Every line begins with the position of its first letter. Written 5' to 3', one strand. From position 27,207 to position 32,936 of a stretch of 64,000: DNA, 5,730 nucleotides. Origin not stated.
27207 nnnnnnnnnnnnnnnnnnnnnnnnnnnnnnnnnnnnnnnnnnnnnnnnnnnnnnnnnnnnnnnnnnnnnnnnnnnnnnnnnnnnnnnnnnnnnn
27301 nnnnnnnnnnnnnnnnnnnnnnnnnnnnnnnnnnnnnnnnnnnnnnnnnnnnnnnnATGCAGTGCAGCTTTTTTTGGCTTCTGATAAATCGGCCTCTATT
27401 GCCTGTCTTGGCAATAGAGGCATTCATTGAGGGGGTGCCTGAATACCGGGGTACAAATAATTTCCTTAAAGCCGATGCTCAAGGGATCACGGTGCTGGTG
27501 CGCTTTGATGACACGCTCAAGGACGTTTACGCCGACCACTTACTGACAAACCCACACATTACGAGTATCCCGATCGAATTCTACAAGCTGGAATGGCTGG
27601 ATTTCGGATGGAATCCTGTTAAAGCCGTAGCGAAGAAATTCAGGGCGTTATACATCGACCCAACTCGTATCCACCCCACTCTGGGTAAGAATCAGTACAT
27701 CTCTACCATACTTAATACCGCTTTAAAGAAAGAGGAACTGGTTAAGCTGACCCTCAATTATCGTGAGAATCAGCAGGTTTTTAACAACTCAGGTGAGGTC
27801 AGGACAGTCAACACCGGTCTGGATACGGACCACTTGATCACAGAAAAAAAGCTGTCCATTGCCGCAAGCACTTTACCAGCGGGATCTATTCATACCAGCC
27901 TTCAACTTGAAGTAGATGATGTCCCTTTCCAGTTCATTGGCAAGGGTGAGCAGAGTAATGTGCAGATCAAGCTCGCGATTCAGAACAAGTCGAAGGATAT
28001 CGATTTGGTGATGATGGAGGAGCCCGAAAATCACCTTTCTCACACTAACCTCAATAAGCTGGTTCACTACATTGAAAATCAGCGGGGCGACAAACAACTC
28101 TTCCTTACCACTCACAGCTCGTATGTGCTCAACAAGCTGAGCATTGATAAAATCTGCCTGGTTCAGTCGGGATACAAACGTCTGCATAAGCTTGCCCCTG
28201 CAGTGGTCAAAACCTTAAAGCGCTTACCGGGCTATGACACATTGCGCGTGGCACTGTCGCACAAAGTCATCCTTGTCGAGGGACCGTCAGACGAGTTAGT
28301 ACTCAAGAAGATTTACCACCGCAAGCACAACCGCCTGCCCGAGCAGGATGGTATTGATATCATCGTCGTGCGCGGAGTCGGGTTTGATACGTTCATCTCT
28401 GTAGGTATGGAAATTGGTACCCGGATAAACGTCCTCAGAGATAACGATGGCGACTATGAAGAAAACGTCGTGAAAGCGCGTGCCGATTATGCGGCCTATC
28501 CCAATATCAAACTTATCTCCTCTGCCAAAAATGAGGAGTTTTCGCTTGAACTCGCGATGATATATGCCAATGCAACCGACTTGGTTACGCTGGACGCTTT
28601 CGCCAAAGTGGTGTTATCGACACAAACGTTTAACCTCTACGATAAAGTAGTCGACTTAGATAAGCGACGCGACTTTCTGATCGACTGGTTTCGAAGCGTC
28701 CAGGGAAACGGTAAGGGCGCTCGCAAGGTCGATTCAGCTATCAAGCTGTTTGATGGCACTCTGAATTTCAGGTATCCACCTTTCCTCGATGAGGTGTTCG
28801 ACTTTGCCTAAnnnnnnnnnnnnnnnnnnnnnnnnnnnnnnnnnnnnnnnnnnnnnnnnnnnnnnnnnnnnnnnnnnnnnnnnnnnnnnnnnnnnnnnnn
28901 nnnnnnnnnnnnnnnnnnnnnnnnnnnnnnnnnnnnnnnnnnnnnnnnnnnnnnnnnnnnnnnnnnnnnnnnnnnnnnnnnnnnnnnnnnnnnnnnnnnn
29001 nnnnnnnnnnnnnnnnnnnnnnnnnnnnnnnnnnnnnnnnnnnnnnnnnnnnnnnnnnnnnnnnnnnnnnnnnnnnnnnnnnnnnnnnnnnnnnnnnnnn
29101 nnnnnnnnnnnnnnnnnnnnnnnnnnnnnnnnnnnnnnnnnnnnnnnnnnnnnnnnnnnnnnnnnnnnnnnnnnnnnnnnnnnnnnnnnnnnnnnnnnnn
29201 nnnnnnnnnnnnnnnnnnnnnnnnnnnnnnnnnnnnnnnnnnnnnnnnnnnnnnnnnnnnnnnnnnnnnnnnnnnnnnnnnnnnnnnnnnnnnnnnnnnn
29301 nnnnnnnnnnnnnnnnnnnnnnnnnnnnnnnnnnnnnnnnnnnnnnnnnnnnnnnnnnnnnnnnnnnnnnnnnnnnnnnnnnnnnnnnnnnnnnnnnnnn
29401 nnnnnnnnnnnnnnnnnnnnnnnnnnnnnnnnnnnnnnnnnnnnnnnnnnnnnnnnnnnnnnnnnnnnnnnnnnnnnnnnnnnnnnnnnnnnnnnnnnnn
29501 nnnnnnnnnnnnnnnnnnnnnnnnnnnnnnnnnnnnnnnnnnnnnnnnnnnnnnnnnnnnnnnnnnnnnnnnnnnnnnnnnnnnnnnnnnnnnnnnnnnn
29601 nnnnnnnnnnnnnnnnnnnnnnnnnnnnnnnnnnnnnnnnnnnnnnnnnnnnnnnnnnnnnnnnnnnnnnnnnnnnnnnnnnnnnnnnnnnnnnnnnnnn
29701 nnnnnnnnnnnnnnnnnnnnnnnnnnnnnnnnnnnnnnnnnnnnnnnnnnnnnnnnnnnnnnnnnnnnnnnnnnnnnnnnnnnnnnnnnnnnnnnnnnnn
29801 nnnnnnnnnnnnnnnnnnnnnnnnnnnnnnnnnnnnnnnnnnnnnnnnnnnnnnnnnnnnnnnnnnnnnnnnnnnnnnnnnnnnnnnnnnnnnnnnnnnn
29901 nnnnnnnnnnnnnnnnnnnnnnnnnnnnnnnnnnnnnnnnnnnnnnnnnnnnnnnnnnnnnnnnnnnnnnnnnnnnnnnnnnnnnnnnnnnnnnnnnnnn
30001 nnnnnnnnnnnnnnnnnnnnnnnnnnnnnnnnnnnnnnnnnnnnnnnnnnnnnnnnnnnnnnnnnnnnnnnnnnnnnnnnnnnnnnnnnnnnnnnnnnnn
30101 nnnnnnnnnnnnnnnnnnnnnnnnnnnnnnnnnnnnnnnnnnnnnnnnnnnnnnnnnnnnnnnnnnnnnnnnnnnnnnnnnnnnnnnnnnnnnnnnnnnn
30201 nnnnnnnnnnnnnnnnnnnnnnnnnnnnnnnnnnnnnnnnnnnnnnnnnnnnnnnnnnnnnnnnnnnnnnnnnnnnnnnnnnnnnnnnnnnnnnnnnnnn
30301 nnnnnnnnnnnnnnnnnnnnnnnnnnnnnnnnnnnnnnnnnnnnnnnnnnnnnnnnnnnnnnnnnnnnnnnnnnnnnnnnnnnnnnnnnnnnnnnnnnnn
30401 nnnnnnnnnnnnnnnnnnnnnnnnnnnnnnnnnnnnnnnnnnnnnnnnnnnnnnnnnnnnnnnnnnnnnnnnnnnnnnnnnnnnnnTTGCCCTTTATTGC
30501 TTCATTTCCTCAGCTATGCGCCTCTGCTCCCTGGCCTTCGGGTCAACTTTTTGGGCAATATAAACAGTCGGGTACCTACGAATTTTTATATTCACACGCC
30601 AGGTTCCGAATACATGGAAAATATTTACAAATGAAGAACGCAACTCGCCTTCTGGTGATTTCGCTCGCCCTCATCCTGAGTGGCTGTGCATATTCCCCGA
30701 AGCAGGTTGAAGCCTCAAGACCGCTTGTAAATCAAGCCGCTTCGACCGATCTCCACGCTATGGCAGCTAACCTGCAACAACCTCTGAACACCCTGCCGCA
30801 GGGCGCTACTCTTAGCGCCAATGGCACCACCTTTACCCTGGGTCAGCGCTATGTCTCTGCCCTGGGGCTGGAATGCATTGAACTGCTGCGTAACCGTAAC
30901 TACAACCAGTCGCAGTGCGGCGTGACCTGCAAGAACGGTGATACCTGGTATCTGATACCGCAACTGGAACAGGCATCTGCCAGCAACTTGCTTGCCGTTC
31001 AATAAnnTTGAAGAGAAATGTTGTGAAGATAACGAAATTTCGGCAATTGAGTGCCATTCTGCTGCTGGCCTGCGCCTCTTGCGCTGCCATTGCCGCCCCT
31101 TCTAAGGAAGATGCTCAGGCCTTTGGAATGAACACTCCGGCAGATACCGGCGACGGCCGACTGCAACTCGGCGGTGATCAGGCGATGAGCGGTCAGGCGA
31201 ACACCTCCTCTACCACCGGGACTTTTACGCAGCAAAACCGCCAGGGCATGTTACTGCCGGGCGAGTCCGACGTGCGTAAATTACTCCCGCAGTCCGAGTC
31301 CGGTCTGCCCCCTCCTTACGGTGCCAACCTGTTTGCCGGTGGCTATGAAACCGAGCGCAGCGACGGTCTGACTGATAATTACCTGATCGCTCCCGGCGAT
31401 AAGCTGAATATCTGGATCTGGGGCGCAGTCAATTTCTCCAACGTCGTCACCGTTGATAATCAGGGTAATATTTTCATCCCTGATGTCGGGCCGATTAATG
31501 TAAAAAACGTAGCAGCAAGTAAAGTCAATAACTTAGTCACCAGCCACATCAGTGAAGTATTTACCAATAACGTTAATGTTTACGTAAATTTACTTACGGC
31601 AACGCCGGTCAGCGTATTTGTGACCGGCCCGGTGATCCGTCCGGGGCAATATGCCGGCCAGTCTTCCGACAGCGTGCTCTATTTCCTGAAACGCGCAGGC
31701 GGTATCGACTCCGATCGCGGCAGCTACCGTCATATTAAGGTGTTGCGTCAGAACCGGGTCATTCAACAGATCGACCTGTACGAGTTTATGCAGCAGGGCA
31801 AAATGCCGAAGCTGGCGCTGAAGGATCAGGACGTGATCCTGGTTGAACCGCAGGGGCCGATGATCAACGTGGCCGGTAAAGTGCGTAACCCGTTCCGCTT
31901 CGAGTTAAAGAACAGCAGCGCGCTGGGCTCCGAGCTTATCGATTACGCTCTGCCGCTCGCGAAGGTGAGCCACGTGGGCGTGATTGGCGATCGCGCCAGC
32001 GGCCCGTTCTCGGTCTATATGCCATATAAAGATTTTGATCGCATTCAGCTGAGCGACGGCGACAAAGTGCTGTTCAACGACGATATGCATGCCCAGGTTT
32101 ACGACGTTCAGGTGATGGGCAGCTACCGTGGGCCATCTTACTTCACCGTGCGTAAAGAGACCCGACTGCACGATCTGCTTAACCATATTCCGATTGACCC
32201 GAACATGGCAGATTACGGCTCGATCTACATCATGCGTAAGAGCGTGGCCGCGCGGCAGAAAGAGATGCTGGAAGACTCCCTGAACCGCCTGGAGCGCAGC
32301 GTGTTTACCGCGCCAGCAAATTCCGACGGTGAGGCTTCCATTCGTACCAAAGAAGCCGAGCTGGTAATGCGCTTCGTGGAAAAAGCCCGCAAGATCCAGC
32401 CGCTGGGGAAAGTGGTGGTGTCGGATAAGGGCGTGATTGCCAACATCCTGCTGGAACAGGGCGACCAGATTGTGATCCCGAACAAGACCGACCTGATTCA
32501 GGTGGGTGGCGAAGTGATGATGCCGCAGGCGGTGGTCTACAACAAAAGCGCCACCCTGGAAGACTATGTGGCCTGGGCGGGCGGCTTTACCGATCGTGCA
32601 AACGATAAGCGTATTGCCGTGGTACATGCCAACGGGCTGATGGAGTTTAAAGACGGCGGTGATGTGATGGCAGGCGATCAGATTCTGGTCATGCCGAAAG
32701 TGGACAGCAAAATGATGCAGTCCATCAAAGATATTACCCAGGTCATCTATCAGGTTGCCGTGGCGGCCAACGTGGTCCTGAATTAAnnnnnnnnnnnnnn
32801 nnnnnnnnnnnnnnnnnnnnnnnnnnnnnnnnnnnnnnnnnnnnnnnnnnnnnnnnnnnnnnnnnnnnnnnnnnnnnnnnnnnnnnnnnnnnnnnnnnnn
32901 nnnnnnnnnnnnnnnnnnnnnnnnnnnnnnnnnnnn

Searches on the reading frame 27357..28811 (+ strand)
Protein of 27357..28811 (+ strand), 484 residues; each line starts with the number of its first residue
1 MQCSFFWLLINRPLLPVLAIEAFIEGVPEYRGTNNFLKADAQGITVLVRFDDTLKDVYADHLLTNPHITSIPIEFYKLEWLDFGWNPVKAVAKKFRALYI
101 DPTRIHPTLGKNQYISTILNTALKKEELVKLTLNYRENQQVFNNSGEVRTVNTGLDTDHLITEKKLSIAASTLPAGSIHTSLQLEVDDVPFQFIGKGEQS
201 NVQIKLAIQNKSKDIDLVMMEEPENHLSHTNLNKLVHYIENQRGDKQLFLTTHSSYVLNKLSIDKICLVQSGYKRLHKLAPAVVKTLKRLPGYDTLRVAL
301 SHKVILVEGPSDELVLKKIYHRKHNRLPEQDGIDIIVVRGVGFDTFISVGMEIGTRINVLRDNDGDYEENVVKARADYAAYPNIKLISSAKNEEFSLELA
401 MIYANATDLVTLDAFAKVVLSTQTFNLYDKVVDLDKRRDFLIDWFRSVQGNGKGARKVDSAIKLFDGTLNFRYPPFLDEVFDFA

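Call 5: search_protein_families(library=pfam, proteins=[window:27357-28811:+], max_evalue=0.001)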
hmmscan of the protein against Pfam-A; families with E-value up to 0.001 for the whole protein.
window:27357-28811:+ (484 aa): 4 families
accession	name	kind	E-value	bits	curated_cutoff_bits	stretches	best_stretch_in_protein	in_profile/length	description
PF20469.4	OLD-like_TOPRIM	-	2.3e-12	47.7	23.2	1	301-364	3-67/67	Overcoming lysogenization defect protein-like, TOPRIM domain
PF13304.12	AAA_21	-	2.3e-08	34.9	27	1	114-259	169-304/304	AAA domain, putative AbiEii toxin, Type IV TA system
PF13175.12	AAA_15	-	4.8e-06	26.9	32.1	1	209-257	320-373/374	AAA ATPase domain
PF02463.25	SMC_N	-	0.00047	20.1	40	0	197-261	140-205/220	RecF/RecN/SMC N terminal domain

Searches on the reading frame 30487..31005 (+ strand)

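Call 5: search_protein_families(library=pfam, proteins=[window:30487-31005:+], max_evalue=0.001)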
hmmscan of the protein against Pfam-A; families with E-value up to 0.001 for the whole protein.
window:30487-31005:+ (172 aa): 0 families

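Call 40: search_protein_families(library=ncbifam, proteins=[window:30487-31005:+], max_evalue=0.001)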
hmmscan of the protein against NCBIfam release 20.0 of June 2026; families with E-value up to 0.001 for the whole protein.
window:30487-31005:+ (172 aa): 1 family
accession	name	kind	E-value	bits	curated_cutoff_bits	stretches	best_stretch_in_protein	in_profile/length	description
NF052417.1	exo_morph_CdeC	equivalog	0.00047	19.2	350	1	56-142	226-312/368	exosporium morphogenetic protein CdeC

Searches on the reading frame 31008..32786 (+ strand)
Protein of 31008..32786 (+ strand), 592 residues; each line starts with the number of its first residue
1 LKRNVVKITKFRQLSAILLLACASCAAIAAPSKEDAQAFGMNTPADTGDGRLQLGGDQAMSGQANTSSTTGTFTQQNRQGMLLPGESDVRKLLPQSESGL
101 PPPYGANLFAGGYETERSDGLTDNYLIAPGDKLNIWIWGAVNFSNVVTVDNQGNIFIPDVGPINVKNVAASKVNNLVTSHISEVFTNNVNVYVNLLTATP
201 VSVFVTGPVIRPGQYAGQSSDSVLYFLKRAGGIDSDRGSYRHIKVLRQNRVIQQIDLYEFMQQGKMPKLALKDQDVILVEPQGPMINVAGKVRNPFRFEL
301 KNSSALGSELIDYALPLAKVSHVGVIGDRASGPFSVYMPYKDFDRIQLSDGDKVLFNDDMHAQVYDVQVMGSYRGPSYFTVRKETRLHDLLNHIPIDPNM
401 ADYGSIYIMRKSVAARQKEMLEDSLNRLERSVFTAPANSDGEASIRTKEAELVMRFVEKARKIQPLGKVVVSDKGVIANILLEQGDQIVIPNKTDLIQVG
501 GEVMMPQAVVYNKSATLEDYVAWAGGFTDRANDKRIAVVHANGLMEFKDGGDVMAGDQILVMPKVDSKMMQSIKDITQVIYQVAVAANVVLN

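Call 5: search_protein_families(library=pfam, proteins=[window:31008-32786:+], max_evalue=0.001)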
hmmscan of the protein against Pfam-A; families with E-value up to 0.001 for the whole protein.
window:31008-32786:+ (592 aa): 3 families
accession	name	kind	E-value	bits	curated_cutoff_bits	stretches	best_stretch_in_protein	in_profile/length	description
PF22461.2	SLBB_2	-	1.2e-16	61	27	2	203-279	3-79/79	SLBB domain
PF02563.21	Poly_export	-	2.9e-16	59.8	28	1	122-195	4-76/77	Polysaccharide biosynthesis/export protein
PF10531.15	SLBB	-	7.7e-12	45.3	27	1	497-545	2-51/55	SLBB domain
